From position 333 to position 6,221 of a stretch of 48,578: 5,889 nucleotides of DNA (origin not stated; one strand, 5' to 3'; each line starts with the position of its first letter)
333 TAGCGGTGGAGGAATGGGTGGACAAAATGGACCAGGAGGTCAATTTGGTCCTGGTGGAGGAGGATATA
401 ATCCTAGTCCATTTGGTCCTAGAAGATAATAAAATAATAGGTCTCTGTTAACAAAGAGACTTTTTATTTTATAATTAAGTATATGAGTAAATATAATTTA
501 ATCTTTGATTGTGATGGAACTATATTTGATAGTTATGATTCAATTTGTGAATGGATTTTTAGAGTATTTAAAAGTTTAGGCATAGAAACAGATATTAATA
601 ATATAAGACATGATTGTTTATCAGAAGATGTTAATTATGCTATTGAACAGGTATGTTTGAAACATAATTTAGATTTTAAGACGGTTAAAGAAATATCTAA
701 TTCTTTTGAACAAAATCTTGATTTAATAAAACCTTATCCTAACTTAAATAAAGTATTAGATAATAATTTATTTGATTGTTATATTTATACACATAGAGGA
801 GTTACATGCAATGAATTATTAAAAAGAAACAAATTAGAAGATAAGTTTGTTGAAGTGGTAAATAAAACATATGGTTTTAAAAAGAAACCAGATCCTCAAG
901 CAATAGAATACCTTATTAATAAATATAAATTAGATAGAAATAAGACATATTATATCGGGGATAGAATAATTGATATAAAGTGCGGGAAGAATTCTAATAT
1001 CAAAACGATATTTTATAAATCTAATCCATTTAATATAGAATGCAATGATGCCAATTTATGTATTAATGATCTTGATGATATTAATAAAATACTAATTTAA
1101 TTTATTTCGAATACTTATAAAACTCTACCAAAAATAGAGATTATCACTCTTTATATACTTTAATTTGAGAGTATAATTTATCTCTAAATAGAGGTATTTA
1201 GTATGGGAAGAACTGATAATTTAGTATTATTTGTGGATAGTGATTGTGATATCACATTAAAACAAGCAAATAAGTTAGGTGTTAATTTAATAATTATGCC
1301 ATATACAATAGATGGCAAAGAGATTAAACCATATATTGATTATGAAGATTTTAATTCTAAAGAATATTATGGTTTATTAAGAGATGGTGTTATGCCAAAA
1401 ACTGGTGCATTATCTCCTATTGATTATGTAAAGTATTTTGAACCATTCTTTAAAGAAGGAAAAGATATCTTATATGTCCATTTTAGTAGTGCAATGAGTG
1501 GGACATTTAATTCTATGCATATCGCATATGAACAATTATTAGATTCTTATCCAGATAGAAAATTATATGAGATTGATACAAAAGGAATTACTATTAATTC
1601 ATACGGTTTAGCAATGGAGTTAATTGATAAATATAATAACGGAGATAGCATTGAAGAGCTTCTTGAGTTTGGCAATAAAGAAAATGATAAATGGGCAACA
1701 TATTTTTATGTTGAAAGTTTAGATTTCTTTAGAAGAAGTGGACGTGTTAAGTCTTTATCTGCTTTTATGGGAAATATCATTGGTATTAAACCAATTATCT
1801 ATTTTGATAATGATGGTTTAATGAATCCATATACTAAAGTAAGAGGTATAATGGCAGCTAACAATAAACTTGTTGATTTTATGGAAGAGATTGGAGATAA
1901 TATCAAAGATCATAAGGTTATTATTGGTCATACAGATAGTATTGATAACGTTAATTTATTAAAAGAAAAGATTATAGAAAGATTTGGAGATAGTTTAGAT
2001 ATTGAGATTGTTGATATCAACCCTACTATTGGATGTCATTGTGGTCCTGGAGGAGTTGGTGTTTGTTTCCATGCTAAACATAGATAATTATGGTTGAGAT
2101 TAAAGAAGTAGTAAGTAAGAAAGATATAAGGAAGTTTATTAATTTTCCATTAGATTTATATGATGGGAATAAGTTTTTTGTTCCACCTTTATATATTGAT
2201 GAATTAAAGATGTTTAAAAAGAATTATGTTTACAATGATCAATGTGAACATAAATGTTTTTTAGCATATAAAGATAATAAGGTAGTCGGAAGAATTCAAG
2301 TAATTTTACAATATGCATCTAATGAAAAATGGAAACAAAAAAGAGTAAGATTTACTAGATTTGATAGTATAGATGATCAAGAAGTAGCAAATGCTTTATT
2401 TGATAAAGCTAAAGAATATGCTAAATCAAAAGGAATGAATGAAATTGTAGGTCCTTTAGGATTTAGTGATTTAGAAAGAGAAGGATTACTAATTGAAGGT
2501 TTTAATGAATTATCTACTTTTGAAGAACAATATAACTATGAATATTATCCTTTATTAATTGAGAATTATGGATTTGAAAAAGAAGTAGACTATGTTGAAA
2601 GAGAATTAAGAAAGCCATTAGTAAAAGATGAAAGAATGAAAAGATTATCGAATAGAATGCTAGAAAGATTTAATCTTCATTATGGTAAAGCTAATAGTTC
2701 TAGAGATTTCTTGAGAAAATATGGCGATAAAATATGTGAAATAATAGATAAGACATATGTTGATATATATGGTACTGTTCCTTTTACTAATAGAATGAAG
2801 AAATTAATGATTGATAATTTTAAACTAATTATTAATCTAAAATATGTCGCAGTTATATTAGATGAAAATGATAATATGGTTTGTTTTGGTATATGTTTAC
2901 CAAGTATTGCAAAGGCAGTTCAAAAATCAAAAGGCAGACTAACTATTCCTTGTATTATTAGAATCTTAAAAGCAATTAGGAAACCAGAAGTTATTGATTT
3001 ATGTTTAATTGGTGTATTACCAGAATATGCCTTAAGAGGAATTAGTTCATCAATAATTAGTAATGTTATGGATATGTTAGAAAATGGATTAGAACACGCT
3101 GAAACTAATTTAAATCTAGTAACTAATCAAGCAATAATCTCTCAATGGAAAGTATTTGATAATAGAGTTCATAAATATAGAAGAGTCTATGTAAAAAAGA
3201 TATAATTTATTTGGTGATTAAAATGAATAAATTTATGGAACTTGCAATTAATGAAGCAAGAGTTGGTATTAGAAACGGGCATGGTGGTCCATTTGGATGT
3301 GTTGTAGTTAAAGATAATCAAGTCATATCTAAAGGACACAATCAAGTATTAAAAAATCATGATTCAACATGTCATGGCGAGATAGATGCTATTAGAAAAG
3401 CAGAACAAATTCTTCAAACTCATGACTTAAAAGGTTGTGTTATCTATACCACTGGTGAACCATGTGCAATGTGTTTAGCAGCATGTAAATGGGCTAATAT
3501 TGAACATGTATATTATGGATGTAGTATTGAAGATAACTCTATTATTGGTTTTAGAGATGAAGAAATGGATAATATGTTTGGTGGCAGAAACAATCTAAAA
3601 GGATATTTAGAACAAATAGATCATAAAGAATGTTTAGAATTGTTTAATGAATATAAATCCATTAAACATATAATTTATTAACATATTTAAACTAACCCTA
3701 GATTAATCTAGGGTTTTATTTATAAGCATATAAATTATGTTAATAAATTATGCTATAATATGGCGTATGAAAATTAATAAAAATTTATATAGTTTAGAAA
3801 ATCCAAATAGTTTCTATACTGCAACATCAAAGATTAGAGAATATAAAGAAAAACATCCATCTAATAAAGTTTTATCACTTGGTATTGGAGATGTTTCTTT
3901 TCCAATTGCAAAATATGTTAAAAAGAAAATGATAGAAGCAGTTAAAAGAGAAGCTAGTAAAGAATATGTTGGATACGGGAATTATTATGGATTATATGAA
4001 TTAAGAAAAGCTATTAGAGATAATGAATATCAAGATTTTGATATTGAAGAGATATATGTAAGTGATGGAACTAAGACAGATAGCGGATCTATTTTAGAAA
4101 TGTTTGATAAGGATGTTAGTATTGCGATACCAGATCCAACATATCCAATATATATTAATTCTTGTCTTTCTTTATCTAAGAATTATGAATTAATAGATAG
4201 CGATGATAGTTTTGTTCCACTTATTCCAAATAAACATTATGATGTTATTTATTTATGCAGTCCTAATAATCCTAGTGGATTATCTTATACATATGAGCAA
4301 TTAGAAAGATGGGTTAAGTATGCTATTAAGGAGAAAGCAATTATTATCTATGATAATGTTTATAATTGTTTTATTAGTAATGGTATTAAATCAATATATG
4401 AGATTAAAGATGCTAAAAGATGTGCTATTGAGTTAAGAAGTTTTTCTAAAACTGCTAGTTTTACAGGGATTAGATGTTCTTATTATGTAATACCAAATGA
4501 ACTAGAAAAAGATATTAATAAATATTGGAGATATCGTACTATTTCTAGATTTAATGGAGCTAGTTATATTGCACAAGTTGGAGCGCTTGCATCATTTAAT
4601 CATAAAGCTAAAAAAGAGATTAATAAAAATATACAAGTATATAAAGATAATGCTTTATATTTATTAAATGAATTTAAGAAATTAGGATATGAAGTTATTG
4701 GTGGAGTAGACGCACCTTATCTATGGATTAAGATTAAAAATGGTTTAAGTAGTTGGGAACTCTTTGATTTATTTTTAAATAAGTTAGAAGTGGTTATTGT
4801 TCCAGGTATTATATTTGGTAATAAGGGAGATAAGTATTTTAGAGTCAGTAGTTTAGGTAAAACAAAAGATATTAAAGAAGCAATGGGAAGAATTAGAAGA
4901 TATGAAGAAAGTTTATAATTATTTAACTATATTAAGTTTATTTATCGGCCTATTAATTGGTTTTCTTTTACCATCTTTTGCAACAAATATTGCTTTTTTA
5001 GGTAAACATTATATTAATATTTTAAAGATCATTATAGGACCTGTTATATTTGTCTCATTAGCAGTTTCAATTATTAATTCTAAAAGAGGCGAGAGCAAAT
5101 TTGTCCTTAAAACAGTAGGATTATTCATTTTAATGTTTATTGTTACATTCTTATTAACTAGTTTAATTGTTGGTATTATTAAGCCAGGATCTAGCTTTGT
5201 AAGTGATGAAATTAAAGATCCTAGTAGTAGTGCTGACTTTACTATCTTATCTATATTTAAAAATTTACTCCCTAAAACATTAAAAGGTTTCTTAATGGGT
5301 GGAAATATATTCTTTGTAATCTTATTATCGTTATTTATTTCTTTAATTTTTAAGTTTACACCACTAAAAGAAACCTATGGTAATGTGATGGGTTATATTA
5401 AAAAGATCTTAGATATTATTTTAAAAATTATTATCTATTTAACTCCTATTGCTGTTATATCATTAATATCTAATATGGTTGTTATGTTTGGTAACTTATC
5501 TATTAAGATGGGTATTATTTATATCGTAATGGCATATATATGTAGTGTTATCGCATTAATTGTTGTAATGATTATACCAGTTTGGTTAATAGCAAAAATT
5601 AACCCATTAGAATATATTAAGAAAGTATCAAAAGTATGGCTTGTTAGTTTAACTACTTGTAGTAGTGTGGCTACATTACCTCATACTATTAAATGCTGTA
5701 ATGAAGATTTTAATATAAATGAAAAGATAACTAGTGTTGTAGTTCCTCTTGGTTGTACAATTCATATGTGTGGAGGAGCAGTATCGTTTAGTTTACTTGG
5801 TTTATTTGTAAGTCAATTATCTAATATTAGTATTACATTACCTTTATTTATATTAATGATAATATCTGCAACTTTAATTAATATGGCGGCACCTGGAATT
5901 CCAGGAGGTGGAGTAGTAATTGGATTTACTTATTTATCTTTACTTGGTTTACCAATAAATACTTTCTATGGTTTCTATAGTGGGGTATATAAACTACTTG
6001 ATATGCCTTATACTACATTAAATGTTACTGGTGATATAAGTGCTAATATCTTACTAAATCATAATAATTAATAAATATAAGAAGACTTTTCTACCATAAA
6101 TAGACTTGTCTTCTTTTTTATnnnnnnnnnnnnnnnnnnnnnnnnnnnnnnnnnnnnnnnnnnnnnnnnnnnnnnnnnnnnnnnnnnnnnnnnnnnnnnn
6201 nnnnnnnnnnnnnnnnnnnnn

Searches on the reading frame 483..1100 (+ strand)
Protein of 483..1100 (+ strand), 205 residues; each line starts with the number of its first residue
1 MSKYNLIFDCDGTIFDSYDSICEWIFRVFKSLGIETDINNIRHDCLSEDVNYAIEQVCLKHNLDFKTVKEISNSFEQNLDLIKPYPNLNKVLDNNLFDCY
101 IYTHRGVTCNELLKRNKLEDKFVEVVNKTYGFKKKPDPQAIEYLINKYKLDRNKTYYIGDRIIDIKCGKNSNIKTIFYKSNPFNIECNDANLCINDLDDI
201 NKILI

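Call 61: search_protein_families(library=pfam, proteins=[window:483-1100:+], max_evalue=0.000001)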
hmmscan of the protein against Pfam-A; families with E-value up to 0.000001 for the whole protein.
window:483-1100:+ (205 aa): 3 families
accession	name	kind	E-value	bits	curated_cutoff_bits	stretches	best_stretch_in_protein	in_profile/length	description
PF13419.12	HAD_2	-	3.3e-23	83.2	23.8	1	6-177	1-177/178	Haloacid dehalogenase-like hydrolase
PF00702.32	Hydrolase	-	1.4e-11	45.6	26.4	1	6-170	4-189/191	haloacid dehalogenase-like hydrolase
PF13242.12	Hydrolase_like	-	1.3e-08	35.1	22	1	135-181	4-51/75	HAD-hyrolase-like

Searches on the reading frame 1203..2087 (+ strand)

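Call 61: search_protein_families(library=pfam, proteins=[window:1203-2087:+], max_evalue=0.000001)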
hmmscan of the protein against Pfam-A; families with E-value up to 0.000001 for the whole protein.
window:1203-2087:+ (294 aa): 1 family
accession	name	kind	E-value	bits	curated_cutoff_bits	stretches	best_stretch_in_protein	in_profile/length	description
PF02645.21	DegV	-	8.4e-58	196.3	27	1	9-291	4-279/280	Uncharacterised protein, DegV family COG1307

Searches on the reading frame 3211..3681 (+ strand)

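Call 61: search_protein_families(library=pfam, proteins=[window:3211-3681:+], max_evalue=0.000001)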
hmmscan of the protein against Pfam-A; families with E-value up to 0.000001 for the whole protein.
window:3211-3681:+ (156 aa): 2 families
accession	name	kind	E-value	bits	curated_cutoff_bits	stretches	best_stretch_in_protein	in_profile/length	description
PF00383.29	dCMP_cyt_deam_1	-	4.3e-24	84.8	25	1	6-104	5-102/102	Cytidine and deoxycytidylate deaminase zinc-binding region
PF14437.12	MafB19-deam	-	1.6e-21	77.2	27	1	6-114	4-111/142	MafB19-like deaminase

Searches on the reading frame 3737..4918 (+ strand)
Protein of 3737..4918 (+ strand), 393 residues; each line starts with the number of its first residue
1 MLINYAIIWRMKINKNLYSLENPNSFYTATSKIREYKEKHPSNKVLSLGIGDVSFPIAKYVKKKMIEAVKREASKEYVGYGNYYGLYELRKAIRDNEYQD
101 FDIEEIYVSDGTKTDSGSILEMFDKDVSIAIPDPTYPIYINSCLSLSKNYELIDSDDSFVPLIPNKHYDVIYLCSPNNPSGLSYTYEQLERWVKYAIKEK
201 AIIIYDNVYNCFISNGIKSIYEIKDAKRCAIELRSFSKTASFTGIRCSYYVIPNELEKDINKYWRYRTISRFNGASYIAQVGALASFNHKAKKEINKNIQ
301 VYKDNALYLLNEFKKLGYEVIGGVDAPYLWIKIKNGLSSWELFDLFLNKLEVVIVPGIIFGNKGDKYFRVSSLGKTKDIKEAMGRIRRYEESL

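Call 61: search_protein_families(library=pfam, proteins=[window:3737-4918:+], max_evalue=0.000001)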
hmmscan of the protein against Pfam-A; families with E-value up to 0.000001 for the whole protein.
window:3737-4918:+ (393 aa): 1 family
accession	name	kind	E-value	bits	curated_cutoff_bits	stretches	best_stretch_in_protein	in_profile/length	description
PF00155.27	Aminotran_1_2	-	2e-29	103.3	19.7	1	44-386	2-361/361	Aminotransferase class I and II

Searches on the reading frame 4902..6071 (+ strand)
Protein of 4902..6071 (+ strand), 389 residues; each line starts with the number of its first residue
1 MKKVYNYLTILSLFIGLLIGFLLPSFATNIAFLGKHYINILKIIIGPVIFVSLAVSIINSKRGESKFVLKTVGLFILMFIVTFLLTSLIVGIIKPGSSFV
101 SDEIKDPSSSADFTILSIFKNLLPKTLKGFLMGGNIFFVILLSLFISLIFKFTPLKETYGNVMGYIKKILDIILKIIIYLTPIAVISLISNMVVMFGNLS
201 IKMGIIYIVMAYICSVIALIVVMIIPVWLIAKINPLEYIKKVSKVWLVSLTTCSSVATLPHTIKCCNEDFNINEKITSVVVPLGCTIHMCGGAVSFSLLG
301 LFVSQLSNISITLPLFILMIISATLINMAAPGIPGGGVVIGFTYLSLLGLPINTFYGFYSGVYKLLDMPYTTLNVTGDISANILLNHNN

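Call 61: search_protein_families(library=pfam, proteins=[window:4902-6071:+], max_evalue=0.000001)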
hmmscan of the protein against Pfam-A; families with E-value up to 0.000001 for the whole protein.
window:4902-6071:+ (389 aa): 1 family
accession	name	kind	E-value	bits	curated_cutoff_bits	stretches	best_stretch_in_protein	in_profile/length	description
PF00375.23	SDF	-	4.9e-75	253.4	27.9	1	8-387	4-386/387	Sodium:dicarboxylate symporter family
